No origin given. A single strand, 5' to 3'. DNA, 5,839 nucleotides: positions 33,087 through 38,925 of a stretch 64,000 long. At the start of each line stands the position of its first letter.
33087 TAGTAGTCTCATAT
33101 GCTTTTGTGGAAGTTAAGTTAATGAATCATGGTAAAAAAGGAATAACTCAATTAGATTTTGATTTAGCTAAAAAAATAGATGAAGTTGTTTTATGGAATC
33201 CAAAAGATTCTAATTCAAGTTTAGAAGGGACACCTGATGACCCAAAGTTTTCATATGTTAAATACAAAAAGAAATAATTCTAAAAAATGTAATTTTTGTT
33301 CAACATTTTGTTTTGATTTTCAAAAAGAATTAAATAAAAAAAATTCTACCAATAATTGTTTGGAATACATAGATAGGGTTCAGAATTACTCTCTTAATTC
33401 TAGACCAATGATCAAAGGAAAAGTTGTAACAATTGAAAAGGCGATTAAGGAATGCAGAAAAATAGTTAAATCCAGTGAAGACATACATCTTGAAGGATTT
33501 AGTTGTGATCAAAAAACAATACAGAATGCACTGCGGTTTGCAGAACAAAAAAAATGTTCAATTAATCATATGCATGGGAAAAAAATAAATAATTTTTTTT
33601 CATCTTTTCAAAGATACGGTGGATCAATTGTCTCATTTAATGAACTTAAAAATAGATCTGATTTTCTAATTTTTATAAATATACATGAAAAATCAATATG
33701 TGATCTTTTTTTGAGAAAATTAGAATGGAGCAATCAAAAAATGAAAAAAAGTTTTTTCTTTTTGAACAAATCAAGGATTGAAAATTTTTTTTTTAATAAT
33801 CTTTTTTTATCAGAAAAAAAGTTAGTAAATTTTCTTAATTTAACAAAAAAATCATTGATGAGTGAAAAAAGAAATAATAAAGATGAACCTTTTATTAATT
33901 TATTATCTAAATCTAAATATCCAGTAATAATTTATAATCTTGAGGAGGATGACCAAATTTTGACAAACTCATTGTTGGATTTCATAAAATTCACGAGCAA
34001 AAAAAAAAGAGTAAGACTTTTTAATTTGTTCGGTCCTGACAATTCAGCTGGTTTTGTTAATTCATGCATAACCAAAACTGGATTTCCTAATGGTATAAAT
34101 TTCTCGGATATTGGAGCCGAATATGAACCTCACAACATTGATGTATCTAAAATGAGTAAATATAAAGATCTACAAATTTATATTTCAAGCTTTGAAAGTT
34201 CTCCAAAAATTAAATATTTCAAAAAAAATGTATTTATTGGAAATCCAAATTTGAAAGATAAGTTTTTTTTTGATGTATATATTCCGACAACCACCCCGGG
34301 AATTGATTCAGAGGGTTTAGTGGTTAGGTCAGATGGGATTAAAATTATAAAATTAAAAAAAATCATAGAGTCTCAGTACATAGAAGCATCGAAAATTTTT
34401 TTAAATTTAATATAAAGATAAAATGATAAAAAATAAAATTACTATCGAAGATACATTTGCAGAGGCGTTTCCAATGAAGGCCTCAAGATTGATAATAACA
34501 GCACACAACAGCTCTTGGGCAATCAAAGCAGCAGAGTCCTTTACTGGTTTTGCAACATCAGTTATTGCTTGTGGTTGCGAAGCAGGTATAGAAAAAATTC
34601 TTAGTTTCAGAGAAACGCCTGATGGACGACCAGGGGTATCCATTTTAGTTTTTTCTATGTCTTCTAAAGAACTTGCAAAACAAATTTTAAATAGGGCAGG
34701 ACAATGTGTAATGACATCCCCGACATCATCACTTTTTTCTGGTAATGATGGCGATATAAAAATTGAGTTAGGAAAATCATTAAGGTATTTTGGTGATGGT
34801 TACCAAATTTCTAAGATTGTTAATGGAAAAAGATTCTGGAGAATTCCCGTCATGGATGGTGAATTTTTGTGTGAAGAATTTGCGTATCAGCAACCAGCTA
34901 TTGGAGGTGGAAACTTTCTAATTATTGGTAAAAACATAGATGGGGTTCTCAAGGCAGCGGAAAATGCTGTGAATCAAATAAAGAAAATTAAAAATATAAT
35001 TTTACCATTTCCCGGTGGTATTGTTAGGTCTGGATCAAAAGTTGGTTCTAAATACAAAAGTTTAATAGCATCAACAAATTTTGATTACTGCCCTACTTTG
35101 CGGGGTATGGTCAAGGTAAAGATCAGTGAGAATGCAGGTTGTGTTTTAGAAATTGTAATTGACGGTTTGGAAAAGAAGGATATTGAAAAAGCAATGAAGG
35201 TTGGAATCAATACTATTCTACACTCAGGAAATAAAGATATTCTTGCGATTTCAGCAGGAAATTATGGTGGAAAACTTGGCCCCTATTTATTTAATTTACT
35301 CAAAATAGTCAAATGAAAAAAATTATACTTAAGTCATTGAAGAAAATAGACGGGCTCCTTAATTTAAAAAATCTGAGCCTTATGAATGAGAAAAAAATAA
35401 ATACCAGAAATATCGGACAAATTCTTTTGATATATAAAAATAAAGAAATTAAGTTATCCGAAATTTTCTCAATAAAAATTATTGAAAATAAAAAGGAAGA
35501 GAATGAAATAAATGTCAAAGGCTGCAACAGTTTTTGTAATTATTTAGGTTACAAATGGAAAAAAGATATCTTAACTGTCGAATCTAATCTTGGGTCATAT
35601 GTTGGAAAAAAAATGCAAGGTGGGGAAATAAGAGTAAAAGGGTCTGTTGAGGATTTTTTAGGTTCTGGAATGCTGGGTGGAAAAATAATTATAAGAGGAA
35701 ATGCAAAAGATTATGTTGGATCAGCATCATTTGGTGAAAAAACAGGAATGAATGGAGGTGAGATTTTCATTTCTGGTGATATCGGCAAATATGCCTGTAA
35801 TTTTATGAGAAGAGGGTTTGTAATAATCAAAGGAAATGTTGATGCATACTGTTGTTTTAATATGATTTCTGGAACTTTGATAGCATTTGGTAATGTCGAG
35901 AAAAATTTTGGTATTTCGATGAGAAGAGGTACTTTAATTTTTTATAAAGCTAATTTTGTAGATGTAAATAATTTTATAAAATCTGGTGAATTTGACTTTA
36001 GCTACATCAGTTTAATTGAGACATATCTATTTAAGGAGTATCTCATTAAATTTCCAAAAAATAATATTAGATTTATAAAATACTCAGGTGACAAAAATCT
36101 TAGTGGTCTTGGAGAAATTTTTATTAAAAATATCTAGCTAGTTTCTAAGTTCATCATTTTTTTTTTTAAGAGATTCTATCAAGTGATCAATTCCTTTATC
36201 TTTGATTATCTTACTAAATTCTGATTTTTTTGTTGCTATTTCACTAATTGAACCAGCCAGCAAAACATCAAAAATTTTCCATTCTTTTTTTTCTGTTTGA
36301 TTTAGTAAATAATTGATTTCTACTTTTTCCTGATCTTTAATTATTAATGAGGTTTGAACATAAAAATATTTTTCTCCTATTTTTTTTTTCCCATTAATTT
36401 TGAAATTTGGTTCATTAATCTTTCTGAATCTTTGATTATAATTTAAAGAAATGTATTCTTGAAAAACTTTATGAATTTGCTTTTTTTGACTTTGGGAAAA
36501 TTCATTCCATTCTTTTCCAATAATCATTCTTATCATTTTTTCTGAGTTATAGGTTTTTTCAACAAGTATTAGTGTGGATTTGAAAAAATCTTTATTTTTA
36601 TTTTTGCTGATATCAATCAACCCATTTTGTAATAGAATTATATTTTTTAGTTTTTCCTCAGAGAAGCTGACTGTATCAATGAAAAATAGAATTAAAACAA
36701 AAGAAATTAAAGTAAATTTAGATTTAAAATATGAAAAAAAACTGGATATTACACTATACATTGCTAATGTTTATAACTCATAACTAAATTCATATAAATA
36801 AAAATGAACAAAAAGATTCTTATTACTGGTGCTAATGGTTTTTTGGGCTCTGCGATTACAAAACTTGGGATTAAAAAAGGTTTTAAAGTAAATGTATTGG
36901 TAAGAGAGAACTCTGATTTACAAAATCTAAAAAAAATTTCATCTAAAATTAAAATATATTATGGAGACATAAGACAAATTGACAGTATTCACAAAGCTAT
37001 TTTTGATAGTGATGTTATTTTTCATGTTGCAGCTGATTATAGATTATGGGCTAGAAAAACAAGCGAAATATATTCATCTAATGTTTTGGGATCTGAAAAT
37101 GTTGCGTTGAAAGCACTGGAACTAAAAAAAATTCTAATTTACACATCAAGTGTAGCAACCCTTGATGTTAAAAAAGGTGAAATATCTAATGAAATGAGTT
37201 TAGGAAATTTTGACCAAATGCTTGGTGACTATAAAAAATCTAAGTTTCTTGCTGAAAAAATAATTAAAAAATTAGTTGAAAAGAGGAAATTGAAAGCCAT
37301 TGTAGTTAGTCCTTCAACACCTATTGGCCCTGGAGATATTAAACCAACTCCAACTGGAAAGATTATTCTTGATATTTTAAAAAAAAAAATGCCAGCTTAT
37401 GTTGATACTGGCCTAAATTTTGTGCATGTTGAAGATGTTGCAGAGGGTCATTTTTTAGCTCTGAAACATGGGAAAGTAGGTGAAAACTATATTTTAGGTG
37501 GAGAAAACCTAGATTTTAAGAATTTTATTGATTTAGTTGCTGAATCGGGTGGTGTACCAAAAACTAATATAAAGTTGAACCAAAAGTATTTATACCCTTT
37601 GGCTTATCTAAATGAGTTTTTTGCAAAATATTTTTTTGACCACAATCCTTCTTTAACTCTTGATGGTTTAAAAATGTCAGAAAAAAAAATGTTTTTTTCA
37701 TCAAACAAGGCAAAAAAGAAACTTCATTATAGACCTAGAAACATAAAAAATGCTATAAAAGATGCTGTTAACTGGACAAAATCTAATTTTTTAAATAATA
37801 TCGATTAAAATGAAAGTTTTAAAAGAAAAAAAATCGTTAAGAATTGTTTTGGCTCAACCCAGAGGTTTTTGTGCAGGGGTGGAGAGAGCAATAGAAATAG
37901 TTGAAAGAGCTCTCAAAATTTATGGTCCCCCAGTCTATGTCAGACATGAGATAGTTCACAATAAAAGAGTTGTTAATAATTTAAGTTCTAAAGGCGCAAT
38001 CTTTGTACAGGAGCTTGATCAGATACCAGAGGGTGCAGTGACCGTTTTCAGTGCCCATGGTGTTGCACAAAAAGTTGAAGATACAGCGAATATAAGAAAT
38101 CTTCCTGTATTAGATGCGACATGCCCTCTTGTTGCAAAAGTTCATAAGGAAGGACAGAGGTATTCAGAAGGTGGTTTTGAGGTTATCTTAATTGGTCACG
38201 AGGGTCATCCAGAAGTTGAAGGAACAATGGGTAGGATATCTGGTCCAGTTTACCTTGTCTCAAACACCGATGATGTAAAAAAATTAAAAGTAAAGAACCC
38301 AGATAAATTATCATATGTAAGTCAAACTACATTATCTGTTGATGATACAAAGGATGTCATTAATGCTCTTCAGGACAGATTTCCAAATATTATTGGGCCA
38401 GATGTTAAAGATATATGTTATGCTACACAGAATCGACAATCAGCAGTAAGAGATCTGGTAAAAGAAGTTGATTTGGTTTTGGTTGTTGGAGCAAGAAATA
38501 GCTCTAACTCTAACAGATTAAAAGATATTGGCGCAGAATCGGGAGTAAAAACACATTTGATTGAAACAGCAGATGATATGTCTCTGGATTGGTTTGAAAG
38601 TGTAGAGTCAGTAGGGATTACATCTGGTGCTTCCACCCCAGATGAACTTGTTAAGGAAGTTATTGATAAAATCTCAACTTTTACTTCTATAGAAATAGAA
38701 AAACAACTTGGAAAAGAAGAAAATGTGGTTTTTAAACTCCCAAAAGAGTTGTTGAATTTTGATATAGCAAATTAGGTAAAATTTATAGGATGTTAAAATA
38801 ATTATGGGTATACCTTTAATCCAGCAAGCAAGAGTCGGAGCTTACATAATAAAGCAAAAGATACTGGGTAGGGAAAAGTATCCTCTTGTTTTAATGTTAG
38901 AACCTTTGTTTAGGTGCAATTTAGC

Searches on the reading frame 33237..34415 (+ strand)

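Call 35: search_protein_families(library=ncbifam, proteins=[window:33237-34415:+], max_evalue=0.001)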
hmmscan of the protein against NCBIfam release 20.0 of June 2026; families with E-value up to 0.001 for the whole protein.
window:33237-34415:+ (392 aa): 1 family
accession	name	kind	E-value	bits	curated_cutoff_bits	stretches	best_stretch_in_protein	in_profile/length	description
TIGR03129.1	one_C_dehyd_B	equivalog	9e-26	90.4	327.8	2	221-388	236-414/421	formylmethanofuran dehydrogenase subunit B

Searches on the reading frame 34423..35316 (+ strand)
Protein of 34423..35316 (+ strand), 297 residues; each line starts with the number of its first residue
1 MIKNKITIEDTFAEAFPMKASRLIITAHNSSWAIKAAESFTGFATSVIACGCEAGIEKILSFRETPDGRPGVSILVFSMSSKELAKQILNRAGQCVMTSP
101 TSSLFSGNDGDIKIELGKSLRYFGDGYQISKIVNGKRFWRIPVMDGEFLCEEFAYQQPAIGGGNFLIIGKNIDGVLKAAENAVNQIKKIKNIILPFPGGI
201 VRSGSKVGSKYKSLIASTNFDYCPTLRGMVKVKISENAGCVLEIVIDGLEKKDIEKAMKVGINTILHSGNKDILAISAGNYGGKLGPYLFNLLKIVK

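Call 35: search_protein_families(library=ncbifam, proteins=[window:34423-35316:+], max_evalue=0.001)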
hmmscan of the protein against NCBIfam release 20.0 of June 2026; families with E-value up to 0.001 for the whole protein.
window:34423-35316:+ (297 aa): 2 families
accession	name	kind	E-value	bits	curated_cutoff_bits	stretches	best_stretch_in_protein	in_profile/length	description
NF002554.0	PRK02114.1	subfamily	2.7e-128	427.6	297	1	3-296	3-296/297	formylmethanofuran--tetrahydromethanopterin N-formyltransferase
TIGR03119.1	one_C_fhcD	equivalog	1.8e-122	408.3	292.6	1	8-293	1-286/288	formylmethanofuran--tetrahydromethanopterin N-formyltransferase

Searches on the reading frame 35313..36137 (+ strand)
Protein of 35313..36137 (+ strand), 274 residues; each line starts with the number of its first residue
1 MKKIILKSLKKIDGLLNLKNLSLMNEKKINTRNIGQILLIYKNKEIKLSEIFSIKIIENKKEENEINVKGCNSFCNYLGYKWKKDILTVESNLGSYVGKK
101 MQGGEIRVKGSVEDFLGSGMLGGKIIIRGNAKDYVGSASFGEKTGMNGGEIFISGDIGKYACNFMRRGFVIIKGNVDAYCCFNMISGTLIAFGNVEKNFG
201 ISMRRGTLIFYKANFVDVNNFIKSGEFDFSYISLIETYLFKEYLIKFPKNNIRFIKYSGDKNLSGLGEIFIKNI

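Call 94: search_protein_families(library=ncbifam, proteins=[window:35313-36137:+], max_evalue=1e-10)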
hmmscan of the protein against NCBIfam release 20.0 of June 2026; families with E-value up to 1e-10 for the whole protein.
window:35313-36137:+ (274 aa): 2 families
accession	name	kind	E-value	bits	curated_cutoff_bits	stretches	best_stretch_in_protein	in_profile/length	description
TIGR03122.1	one_C_dehyd_C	equivalog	7.8e-58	195.7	130.65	1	5-271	2-260/260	formylmethanofuran dehydrogenase subunit C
NF042910.1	FMH_DH_FwdC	exception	2.2e-40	138.4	340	1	4-213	2-210/271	tungsten-dependent formylmethanofuran dehydrogenase subunit FwdC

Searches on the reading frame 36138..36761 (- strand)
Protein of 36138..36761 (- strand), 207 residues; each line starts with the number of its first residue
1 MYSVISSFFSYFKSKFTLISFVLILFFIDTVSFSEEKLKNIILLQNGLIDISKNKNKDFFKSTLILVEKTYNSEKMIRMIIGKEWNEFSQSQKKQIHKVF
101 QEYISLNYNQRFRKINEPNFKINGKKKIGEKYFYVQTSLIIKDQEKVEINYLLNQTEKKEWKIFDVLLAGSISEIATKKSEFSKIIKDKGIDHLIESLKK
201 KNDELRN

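Call 37: search_protein_families(library=pfam, proteins=[window:36138-36761:-], max_evalue=0.001)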
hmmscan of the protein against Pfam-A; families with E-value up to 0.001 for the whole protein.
window:36138-36761:- (207 aa): 2 families
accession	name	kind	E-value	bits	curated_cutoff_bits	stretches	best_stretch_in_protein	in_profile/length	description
PF05494.18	MlaC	-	1.2e-30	106.9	26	1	65-200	31-166/166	MlaC protein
PF21436.2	STT3-PglB_core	-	5.7e-06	27.3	23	1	46-137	22-112/131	STT3/PglB/AglB core domain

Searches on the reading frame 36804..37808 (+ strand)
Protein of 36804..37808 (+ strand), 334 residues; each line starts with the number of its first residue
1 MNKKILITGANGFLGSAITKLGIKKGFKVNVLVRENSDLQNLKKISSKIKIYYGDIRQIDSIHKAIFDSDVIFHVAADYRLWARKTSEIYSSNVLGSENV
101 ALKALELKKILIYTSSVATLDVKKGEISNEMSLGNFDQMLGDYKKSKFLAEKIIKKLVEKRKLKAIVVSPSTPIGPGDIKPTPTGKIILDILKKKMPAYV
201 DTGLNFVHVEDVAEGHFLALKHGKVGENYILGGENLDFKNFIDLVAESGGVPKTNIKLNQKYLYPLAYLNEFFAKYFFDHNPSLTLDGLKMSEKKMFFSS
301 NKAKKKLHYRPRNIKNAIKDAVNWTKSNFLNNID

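Call 94: search_protein_families(library=ncbifam, proteins=[window:36804-37808:+], max_evalue=1e-10)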
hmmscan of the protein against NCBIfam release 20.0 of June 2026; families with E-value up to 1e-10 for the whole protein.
window:36804-37808:+ (334 aa): 10 families
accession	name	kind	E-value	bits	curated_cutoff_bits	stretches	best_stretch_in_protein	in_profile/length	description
TIGR03466.1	HpnA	hypoth_equivalog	8.6e-117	389.7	367.65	1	4-328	2-324/327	hopanoid-associated sugar epimerase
NF052578.1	StrlDmthSdmBMthl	equivalog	6.5e-48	164.2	600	1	5-327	3-324/328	sterol demethylase protein SdmB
NF042423.1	oxyalk_red_Shew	equivalog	7.4e-25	87.7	580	1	3-311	9-320/331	2-alkyl-3-oxoalkanoate reductase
NF042422.1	oxyalk_red_OleD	equivalog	4.3e-20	72.3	580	1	4-312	2-314/329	2-alkyl-3-oxoalkanoate reductase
TIGR04180.1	EDH_00030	hypoth_equivalog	2.9e-15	56.1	475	1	5-229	1-235/297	NAD-dependent 4,6-dehydratase LegB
TIGR01181.1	dTDP_gluc_dehyt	equivalog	1.1e-13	51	365.1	1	4-236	1-247/321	dTDP-glucose 4,6-dehydratase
TIGR01179.1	galE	equivalog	1.3e-13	50.5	262.3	0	4-167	1-170/332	UDP-glucose 4-epimerase GalE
TIGR01746.1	Thioester-redct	subfamily_domain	6.9e-13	48.6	213.35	1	4-170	1-192/371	thioester reductase domain-containing protein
NF005539.0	PRK07201.1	equivalog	8.2e-13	47.9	549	1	5-175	3-179/657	SDR family oxidoreductase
TIGR02197.1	heptose_epim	equivalog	8.6e-11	41.6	274.6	0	5-162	1-157/316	ADP-glyceromanno-heptose 6-epimerase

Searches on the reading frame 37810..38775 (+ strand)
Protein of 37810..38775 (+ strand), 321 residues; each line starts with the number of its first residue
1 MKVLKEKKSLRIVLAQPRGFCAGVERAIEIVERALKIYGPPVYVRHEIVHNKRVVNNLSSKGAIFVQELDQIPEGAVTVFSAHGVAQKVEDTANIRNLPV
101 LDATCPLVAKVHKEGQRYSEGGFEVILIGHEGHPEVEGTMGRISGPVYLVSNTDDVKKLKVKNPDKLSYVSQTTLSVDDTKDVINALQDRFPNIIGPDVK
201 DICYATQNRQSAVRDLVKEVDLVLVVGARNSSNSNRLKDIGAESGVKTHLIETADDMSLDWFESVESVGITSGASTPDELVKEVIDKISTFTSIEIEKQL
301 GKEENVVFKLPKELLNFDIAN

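Call 94: search_protein_families(library=ncbifam, proteins=[window:37810-38775:+], max_evalue=1e-10)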
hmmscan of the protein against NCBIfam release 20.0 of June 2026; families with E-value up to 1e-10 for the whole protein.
window:37810-38775:+ (321 aa): 8 families
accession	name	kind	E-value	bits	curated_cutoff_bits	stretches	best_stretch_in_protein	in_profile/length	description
NF002188.0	PRK01045.1-2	equivalog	3.3e-144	479.7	420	1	11-315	2-308/315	4-hydroxy-3-methylbut-2-enyl diphosphate reductase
NF002190.0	PRK01045.1-4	subfamily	2.6e-135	450.4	389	1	6-315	3-316/321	4-hydroxy-3-methylbut-2-enyl diphosphate reductase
NF002189.0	PRK01045.1-3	equivalog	6.5e-126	419.7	444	1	5-315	9-320/326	4-hydroxy-3-methylbut-2-enyl diphosphate reductase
TIGR00216.1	ispH_lytB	equivalog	2.2e-99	332.2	187.85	1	11-290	1-281/282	4-hydroxy-3-methylbut-2-enyl diphosphate reductase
NF000907.0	PRK00087.1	equivalog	3.3e-78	263.5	624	1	11-301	2-288/671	bifunctional 4-hydroxy-3-methylbut-2-enyl diphosphate reductase/30S ribosomal protein S1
NF002187.0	PRK01045.1-1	equivalog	8.5e-77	258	276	1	11-292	2-279/282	4-hydroxy-3-methylbut-2-enyl diphosphate reductase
NF009024.0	PRK12360.1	equivalog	1.3e-68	231.4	387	1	11-289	2-279/281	4-hydroxy-3-methylbut-2-enyl diphosphate reductase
NF009911.0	PRK13371.1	equivalog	4.1e-42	144.6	440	2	7-158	52-209/405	4-hydroxy-3-methylbut-2-enyl diphosphate reductase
